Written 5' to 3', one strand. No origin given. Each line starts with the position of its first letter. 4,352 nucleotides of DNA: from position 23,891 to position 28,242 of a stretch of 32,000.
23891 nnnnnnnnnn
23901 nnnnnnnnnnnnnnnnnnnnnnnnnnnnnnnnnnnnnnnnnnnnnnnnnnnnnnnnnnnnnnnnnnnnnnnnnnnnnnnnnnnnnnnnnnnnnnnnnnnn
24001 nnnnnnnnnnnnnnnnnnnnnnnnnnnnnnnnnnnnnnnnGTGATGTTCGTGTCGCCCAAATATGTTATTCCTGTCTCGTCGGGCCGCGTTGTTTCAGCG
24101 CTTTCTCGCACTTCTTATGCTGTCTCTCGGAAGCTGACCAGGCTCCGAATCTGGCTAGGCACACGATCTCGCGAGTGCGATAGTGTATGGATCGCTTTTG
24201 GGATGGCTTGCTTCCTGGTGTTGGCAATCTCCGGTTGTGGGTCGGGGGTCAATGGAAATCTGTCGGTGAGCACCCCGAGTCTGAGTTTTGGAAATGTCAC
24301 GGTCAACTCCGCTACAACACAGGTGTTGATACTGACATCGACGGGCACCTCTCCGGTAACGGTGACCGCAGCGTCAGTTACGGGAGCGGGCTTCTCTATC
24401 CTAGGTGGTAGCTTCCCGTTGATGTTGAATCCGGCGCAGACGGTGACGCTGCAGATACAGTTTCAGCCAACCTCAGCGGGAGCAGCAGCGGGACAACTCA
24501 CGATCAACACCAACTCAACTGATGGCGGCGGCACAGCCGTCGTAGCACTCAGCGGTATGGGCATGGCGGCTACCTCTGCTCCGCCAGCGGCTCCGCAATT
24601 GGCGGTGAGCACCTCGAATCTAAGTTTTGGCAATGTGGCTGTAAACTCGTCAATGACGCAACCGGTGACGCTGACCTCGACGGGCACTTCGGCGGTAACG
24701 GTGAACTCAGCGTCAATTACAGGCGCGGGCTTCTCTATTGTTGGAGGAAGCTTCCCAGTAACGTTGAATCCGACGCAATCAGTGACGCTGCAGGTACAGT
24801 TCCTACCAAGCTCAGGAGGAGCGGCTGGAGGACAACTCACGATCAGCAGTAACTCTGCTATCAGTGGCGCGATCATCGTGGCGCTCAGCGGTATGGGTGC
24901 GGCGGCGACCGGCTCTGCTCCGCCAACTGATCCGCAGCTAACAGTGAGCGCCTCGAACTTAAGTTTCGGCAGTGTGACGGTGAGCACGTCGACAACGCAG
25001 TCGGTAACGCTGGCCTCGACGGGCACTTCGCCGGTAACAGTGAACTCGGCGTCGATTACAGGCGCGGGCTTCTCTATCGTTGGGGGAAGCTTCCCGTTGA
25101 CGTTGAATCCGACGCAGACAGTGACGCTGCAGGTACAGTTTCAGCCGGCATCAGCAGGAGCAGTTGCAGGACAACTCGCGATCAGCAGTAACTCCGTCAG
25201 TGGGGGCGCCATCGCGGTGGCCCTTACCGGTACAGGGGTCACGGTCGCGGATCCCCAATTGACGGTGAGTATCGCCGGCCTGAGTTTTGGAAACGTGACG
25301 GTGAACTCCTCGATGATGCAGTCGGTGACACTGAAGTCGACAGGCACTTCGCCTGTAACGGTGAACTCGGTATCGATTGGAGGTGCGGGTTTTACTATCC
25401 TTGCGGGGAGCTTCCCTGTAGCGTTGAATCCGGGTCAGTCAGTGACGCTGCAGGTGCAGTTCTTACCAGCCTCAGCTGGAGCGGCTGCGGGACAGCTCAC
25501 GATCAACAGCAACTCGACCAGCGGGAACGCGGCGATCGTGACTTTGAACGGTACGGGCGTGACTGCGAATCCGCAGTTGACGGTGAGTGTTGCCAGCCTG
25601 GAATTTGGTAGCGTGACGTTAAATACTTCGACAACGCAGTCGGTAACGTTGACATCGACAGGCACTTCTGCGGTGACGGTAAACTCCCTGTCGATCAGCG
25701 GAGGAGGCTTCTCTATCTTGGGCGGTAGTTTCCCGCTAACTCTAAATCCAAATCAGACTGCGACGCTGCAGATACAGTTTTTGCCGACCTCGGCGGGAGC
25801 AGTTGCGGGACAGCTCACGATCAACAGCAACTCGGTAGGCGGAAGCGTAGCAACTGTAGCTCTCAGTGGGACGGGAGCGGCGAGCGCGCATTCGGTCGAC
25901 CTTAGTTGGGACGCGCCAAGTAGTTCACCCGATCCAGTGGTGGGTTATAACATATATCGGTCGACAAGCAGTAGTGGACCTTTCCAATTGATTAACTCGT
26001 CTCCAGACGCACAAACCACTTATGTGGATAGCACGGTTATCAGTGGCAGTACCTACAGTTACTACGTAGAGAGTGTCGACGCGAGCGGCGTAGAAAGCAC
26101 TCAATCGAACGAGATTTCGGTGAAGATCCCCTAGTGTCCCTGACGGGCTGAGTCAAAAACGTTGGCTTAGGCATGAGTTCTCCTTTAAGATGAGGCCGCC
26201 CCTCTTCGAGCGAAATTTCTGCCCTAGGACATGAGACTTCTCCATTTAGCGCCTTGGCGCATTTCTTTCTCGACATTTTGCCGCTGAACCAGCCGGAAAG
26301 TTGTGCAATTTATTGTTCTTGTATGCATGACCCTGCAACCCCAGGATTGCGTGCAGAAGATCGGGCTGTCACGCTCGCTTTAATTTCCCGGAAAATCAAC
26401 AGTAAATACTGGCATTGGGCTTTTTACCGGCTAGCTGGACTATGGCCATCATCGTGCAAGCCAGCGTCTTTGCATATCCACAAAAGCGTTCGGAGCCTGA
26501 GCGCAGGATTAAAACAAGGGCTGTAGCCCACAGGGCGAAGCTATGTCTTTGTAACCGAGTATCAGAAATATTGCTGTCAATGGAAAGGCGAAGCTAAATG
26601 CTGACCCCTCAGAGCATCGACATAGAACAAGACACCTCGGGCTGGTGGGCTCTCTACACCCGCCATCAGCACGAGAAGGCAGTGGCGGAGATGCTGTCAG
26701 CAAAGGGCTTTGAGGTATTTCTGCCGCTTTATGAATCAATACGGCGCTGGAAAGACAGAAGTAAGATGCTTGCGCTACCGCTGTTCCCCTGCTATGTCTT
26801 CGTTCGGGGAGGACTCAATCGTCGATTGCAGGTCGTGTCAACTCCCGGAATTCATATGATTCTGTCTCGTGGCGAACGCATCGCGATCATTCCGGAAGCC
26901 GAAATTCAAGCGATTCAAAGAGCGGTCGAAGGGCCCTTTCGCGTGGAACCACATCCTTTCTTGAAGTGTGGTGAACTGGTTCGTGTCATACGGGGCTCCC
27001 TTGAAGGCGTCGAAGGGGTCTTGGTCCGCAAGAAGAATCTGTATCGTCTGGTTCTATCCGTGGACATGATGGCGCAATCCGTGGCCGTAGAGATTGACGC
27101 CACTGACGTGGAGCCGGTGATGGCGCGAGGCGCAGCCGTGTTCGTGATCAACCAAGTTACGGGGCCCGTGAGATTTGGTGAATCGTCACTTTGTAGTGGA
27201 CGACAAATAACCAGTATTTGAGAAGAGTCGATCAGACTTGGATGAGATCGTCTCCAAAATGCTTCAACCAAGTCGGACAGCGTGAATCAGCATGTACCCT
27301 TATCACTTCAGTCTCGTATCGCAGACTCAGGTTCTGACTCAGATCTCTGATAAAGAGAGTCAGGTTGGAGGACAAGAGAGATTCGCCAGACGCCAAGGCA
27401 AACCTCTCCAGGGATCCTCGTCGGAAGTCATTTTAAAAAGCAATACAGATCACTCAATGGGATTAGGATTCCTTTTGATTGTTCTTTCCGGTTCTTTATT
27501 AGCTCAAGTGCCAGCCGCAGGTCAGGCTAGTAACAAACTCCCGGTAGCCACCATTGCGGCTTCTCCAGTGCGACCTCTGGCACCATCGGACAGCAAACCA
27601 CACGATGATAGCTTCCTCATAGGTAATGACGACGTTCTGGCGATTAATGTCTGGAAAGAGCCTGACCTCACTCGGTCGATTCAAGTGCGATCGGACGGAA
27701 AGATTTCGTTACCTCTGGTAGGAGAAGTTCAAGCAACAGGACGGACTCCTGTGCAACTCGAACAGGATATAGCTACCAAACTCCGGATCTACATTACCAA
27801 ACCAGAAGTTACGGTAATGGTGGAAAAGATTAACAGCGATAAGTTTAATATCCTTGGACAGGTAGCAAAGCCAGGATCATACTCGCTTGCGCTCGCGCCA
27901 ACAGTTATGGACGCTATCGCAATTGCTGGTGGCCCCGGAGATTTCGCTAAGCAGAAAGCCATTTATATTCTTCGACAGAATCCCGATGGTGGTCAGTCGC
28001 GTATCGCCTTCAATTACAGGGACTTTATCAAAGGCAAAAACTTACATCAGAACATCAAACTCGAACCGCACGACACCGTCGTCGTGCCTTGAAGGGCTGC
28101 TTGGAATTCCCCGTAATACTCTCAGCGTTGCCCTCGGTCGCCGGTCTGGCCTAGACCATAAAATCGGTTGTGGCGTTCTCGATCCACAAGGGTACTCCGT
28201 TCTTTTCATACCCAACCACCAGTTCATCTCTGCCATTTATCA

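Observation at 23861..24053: A ~190-nt upstream leader is duplicated in front of both Ig/FN3 protein genes, ending in an identical 18-nt SD/start region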

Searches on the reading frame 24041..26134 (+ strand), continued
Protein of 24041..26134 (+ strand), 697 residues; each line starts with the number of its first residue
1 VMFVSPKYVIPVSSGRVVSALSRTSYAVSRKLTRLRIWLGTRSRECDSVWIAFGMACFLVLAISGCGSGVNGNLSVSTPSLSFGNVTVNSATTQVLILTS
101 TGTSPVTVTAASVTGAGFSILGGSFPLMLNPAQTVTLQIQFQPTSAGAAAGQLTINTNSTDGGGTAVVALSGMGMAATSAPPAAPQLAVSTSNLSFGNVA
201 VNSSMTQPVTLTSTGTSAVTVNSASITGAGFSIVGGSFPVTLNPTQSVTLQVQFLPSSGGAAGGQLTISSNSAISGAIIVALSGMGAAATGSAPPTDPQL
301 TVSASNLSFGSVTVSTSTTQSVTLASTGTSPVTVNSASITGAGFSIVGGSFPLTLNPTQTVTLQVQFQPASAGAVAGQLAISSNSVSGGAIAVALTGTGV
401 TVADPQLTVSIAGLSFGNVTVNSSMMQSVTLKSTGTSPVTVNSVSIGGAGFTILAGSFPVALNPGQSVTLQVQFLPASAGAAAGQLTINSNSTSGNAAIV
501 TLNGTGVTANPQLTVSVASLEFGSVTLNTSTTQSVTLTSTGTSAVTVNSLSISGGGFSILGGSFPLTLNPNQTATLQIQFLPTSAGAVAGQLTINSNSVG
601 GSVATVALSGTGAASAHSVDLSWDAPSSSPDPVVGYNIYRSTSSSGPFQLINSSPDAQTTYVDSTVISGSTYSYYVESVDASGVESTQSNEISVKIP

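Call 72: find_encoding_contigs(protein=P0092, flank=3000, max_places=1)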
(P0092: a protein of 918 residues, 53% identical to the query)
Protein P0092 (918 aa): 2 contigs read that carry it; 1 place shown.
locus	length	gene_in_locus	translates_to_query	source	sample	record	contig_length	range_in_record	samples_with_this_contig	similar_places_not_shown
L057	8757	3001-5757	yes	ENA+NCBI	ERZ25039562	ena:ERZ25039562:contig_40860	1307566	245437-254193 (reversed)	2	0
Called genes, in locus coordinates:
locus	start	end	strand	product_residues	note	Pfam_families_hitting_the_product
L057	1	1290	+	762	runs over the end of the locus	-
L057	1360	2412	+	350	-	PF01261:AP_endonuc_2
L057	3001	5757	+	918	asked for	PF15780:ASH, PF22073:Cep192_D4, PF15780:ASH, PF22073:Cep192_D4, PF22544:HYDIN_VesB_CFA65-like_Ig, PF22073:Cep192_D4, PF22544:HYDIN_VesB_CFA65-like_Ig, PF15780:ASH, +31 more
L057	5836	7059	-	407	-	PF20706:GT4-conflict, PF00534:Glycos_transf_1, PF13692:Glyco_trans_1_4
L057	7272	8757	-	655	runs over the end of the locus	PF13229:Beta_helix (weak)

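Call 76: search_protein_families(library=ncbifam, proteins=[window:24050-26134:+], max_evalue=0.001)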
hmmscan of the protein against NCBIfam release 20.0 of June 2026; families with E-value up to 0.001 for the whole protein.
window:24050-26134:+ (694 aa): 2 families
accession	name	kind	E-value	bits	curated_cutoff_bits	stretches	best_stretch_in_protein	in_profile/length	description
NF012200.0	choice_anch_D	domain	2.2e-94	311.2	45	5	390-491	3-107/108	choice-of-anchor D domain-containing protein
NF002696.0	PRK02487.1-5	equivalog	7.7e-06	25.4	146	0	217-243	100-126/160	heme-degrading domain-containing protein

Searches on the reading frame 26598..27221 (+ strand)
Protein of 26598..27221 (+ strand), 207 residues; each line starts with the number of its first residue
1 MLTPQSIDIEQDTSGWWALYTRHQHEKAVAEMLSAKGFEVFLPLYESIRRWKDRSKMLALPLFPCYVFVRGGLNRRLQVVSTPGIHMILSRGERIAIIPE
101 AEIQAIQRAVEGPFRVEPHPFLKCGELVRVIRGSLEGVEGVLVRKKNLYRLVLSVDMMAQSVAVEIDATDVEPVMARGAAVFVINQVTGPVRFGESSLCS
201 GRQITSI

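Call 7: search_protein_families(library=pfam, proteins=[window:26598-27221:+])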
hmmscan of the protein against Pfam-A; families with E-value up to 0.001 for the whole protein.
window:26598-27221:+ (207 aa): 1 family
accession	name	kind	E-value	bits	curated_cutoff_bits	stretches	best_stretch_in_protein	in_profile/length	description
PF02357.24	NusG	-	1.6e-17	64.3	22.2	1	16-106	3-92/93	Transcription termination factor nusG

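Call 76: search_protein_families(library=ncbifam, proteins=[window:26598-27221:+], max_evalue=0.001)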
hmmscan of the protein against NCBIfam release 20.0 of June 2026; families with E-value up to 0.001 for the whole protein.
window:26598-27221:+ (207 aa): 5 families
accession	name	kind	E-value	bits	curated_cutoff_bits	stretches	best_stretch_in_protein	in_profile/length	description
NF033644.1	antiterm_UpxY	subfamily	1.7e-35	122.4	100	1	16-168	1-161/164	UpxY family transcription antiterminator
TIGR01955.1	RfaH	equivalog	1e-19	71.1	144.5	1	16-172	1-159/159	transcription/translation regulatory transformer protein RfaH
NF006534.0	PRK09014.1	equivalog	1.1e-13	51.4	124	1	15-172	3-160/162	transcription/translation regulatory transformer protein RfaH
NF033641.1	antiterm_LoaP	exception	1.3e-13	51.4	125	1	16-166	1-159/166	antiterminator LoaP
TIGR00922.1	nusG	equivalog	6.3e-08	32.6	135.7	1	33-172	27-170/172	transcription termination/antitermination protein NusG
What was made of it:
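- On JUMPStart/UpxY/LoaP type leader: The product of 26598-27221 is UpxY family (122 bits against a cutoff of 100, call 76).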

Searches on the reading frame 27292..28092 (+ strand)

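Call 8: search_protein_families(library=pfam, proteins=[window:27292-28092:+])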
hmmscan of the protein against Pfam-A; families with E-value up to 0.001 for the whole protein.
window:27292-28092:+ (266 aa): 3 families
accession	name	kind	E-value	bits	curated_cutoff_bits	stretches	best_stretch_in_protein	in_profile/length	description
PF02563.21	Poly_export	-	4.9e-24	84.7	28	1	105-177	4-76/77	Polysaccharide biosynthesis/export protein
PF10531.15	SLBB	-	3.6e-10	39.9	27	1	185-235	2-50/55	SLBB domain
PF22461.2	SLBB_2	-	9e-09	35.8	27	1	184-265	2-79/79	SLBB domain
